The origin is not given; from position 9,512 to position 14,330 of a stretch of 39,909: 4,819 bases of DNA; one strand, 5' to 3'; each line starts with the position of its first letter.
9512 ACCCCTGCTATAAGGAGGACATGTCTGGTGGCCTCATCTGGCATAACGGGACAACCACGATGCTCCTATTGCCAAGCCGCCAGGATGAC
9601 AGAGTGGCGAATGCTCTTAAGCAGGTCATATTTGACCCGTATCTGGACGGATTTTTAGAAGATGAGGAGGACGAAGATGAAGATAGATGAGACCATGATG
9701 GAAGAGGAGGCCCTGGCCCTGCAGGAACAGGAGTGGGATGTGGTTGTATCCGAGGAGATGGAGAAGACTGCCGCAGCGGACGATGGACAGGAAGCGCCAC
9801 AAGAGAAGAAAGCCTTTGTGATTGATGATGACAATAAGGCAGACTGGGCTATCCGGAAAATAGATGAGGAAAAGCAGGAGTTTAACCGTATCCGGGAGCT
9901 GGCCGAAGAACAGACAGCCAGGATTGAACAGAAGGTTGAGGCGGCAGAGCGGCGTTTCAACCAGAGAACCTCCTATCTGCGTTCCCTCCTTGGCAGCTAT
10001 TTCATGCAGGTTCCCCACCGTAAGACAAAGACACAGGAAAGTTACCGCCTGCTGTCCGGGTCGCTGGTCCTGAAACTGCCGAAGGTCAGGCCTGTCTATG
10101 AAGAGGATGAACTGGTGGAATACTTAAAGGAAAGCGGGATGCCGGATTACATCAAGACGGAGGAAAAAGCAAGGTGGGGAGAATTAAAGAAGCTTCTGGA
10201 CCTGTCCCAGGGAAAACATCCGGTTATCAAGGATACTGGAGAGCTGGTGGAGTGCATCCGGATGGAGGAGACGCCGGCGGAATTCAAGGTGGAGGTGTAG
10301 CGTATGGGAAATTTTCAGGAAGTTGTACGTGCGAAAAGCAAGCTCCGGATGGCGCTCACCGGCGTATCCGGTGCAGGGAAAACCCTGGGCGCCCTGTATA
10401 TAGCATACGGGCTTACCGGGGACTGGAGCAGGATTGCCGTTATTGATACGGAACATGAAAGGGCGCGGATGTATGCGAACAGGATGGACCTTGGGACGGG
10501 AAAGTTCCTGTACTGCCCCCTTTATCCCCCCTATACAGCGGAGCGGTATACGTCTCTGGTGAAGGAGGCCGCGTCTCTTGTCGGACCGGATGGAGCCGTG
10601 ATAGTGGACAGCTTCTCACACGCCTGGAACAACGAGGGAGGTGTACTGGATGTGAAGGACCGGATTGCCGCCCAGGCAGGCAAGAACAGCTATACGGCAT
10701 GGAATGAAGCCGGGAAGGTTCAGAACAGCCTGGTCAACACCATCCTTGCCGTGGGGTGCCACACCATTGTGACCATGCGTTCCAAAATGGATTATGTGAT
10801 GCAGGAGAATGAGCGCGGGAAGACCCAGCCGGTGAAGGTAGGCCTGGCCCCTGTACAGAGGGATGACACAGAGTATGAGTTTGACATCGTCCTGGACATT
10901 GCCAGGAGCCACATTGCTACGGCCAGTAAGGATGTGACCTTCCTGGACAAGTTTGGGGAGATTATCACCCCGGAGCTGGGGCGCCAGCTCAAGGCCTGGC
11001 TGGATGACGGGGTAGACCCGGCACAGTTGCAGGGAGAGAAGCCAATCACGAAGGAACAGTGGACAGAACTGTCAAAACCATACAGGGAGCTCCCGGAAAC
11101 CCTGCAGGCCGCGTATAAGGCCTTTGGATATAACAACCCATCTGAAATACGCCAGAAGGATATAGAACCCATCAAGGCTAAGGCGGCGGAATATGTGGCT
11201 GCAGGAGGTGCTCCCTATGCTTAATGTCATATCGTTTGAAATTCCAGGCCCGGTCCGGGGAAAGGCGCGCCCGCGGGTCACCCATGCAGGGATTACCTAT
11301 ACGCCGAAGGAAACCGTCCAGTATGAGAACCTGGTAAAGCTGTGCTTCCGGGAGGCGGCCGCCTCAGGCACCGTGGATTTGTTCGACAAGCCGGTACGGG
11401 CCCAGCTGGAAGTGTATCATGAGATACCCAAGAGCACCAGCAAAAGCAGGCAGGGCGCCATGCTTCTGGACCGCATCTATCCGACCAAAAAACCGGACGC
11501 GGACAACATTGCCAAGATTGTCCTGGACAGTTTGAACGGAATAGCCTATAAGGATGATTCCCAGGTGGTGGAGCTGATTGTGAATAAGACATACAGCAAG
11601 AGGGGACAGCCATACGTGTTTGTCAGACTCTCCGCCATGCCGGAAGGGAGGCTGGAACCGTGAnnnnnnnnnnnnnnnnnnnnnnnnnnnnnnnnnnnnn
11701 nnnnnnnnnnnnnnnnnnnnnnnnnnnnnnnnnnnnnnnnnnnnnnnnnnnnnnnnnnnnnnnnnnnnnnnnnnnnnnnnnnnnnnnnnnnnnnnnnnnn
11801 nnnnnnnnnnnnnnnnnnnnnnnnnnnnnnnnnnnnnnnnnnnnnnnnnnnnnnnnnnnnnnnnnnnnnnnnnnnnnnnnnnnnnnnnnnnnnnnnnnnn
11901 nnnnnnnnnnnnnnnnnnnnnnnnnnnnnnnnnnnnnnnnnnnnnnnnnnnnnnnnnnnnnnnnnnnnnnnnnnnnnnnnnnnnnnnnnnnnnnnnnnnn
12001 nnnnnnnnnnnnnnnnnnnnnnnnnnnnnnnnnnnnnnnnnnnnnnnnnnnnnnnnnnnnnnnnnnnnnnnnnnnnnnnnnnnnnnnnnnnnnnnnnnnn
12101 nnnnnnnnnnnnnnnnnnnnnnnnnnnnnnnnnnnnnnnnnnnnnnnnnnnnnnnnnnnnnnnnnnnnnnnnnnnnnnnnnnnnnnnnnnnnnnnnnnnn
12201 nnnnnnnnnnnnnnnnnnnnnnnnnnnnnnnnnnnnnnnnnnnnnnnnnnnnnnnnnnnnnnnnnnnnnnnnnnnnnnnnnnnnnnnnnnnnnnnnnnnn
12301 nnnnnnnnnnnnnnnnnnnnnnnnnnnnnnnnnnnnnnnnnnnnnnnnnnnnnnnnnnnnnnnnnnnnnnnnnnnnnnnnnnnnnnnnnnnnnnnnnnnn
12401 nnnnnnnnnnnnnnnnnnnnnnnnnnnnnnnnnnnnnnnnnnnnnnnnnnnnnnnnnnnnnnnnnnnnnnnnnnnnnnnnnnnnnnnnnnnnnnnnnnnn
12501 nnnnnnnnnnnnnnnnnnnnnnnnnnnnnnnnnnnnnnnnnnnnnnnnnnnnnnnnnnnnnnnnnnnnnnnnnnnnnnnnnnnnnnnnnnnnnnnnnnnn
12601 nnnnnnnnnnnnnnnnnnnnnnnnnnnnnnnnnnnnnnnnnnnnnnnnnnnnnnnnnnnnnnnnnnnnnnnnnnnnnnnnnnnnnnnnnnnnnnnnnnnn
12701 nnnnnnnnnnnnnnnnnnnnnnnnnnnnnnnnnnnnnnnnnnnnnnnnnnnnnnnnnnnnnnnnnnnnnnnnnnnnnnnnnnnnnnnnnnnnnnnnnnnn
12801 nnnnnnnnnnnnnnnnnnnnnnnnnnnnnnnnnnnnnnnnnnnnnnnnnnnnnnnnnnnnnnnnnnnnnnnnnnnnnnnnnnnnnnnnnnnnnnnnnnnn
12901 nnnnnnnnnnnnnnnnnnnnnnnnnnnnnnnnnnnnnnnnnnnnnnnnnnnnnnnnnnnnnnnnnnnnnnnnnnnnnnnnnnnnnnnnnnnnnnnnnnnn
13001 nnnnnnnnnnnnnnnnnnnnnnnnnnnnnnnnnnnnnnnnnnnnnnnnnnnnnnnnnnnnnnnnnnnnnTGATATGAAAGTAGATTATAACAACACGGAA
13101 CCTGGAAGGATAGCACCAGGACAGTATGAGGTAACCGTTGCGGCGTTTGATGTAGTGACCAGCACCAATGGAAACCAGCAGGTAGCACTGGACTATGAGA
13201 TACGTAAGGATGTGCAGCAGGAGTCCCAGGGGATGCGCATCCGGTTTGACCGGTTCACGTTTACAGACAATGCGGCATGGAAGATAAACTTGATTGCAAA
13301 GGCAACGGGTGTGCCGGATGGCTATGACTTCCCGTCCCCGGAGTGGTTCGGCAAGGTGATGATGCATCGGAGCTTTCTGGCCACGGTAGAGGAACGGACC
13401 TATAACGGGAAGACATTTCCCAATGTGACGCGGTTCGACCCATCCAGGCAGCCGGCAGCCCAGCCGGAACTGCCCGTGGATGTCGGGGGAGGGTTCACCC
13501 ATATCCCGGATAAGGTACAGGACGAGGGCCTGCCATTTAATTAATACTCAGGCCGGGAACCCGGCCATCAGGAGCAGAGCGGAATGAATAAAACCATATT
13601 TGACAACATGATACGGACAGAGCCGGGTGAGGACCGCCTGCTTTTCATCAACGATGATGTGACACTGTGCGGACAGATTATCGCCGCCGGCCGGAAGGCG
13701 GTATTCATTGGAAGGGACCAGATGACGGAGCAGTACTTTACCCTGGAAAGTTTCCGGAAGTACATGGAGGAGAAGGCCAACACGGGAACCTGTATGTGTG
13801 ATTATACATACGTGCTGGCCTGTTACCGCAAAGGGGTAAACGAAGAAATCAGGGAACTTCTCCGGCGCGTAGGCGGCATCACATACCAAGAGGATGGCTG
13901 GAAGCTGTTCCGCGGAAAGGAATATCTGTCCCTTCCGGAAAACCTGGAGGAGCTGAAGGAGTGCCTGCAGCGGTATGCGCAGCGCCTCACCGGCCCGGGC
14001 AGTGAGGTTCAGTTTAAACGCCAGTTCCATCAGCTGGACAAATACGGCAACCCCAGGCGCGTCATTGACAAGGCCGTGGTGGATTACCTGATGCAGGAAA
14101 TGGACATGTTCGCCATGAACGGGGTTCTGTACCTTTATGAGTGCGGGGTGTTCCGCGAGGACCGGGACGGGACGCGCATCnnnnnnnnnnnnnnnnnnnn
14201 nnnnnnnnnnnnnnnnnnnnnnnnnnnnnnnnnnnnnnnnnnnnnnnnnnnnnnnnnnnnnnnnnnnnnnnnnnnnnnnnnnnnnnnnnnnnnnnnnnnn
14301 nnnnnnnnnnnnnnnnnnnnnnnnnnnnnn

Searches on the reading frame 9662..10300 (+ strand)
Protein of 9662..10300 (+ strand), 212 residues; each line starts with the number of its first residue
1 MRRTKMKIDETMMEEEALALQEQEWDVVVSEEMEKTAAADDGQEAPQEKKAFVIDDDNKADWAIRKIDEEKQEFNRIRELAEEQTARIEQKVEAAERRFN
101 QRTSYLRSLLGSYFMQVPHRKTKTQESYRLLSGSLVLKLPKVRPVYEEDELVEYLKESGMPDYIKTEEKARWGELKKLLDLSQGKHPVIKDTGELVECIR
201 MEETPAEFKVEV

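Call 7: search_protein_families(library=pfam, proteins=[window:9662-10300:+], max_evalue=0.01)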
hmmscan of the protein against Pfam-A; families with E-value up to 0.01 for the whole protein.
window:9662-10300:+ (212 aa): 1 family
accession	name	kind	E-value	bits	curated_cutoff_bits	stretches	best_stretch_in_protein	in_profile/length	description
PF07352.17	Phage_Mu_Gam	-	2.1e-21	76.8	28.3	1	57-211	1-148/149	Bacteriophage Mu Gam like protein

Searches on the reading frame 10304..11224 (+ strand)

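Call 7: search_protein_families(library=pfam, proteins=[window:10304-11224:+], max_evalue=0.01)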
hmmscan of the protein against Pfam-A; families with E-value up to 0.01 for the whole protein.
window:10304-11224:+ (306 aa): 2 families
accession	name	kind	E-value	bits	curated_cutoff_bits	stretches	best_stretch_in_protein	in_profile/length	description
PF13479.12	AAA_24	-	1.3e-14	55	27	1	13-202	2-171/195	AAA domain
PF25397.1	DUF7887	-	0.0012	18.9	24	1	32-53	18-39/63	Domain of unknown function (DUF7887)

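Call 80: search_protein_families(library=phrogs, proteins=[window:10304-11221:+], max_evalue=0.00001)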
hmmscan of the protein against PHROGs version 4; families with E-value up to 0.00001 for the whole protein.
window:10304-11221:+ (306 aa): 1 family
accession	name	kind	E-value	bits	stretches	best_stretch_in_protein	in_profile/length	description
phrog_1366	-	unknown function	2e-72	245.3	1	3-275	4-277/307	-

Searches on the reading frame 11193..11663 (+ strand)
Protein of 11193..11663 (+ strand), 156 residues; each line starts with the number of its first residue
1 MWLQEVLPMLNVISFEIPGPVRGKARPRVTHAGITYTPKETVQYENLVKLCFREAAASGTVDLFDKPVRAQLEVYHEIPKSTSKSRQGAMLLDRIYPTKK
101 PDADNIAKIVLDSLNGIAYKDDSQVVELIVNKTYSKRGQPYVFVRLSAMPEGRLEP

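Call 7: search_protein_families(library=pfam, proteins=[window:11193-11663:+], max_evalue=0.01)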
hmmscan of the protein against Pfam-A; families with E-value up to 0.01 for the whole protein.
window:11193-11663:+ (156 aa): 1 family
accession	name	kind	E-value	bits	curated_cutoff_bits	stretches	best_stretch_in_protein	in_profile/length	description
PF05866.16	RusA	-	3.9e-32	111.9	22.8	1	18-145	1-122/124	Endodeoxyribonuclease RusA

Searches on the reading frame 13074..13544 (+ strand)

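Call 7: search_protein_families(library=pfam, proteins=[window:13074-13544:+], max_evalue=0.01)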
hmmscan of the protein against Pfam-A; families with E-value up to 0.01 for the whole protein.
window:13074-13544:+ (156 aa): 1 family
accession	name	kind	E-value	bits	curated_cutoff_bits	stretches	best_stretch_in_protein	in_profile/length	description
PF05037.18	DUF669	-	3.3e-22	79.5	21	1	2-131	2-138/138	Protein of unknown function (DUF669)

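Call 22: search_protein_families(library=phrogs, proteins=[window:13074-13541:+], max_evalue=0.001)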
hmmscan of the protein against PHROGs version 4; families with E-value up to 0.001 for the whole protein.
window:13074-13541:+ (156 aa): 1 family
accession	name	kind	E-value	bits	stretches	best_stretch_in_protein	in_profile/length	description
phrog_378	-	DNA, RNA and nucleotide metabolism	1.1e-24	88.6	1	2-155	6-163/163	single strand DNA binding protein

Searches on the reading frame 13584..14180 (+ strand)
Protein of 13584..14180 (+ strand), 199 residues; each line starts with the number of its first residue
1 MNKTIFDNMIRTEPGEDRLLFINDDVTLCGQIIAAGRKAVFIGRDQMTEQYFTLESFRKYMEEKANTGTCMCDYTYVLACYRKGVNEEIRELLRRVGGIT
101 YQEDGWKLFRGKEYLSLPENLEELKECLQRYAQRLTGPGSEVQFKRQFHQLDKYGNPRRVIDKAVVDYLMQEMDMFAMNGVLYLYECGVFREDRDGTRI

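Call 24: search_protein_families(library=ncbifam, proteins=[window:13584-14180:+], max_evalue=0.01)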
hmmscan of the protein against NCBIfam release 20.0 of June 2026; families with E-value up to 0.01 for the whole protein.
window:13584-14180:+ (199 aa): 0 families

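Call 66: search_solved_structures(query=A6, max_evalue=10)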
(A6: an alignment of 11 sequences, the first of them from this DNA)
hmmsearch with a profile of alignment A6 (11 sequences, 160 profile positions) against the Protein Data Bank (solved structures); distinct sequences matched with E-value up to 10: 1.
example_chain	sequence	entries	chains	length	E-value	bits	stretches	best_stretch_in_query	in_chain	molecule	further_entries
5djo_A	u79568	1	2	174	0.62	13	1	87-141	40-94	Kinesin-like protein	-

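Call 67: search_protein_families(library=pfam, alignment_id=A6, max_evalue=1)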
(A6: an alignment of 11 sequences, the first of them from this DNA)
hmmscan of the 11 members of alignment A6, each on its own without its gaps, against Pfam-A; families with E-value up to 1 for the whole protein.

A. member 1, seq(160 aa): 1 family
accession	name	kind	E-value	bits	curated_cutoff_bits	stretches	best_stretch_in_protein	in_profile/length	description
PF19614.4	DUF6119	-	0.22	10.6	27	1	88-135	153-202/524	Family of unknown function (DUF6119)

B. families by the number of members that match (of 11 scanned): 4 families
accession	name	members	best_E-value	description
PF16373.10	DUF4985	1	0.031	Domain of unknown function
PF05712.18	MRG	1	0.045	MRG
PF11301.13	DUF3103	1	0.21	Protein of unknown function (DUF3103)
PF19614.4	DUF6119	1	0.22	Family of unknown function (DUF6119)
